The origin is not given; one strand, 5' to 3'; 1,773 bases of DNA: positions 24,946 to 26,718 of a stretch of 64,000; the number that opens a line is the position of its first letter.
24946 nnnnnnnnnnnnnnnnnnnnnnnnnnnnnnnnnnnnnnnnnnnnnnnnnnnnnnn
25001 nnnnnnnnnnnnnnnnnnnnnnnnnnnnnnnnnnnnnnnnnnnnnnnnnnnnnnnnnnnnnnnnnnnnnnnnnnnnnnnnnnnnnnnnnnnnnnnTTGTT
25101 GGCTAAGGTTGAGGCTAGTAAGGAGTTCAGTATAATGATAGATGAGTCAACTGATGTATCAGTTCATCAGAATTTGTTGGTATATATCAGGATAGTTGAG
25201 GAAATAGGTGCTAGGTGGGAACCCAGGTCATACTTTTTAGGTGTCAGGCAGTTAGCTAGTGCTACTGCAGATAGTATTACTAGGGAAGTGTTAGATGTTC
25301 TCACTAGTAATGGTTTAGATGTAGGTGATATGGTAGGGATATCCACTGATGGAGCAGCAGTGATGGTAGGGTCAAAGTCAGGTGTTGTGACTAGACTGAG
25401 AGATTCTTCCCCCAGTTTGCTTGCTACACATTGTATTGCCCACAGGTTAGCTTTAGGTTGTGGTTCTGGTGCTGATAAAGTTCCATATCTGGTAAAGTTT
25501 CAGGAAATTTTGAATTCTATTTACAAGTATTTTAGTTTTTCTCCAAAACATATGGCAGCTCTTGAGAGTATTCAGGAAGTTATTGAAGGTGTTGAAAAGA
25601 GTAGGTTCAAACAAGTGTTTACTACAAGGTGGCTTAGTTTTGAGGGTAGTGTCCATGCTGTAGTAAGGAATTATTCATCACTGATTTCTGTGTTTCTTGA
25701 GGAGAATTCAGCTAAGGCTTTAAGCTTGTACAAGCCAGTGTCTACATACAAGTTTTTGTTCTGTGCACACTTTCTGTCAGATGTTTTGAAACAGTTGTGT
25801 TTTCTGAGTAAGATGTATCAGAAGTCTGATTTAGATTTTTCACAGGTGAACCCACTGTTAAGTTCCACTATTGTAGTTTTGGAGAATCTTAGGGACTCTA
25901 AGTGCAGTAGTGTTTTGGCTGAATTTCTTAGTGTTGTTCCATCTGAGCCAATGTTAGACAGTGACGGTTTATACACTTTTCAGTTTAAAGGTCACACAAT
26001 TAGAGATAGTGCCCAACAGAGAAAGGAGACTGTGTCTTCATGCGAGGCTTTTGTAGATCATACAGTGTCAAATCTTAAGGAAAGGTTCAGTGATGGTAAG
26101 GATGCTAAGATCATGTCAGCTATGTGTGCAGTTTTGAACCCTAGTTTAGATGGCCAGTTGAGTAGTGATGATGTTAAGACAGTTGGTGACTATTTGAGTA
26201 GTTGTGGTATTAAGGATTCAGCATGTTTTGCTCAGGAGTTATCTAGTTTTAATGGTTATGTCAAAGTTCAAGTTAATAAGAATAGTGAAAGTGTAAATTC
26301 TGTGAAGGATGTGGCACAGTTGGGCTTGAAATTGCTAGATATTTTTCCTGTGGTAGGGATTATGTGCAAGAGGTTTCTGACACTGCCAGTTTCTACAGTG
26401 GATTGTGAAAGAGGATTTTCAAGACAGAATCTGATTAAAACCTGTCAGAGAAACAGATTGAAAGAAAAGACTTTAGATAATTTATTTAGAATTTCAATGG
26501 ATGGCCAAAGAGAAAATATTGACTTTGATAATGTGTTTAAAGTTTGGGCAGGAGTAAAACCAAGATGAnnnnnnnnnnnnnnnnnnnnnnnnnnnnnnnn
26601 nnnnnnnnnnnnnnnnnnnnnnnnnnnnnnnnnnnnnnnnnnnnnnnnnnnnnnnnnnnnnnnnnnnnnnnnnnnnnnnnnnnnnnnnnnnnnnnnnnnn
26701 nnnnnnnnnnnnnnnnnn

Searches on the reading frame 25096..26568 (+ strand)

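Call 78: search_protein_families(library=pfam, proteins=[window:25096-26568:+], max_evalue=0.001)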
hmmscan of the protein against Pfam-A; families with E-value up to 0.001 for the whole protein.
window:25096-26568:+ (490 aa): 1 family
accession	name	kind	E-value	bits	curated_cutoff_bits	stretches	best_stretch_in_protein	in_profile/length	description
PF05699.19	Dimer_Tnp_hAT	-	3.8e-07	30.2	21.4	1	416-464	30-78/84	hAT family C-terminal dimerisation region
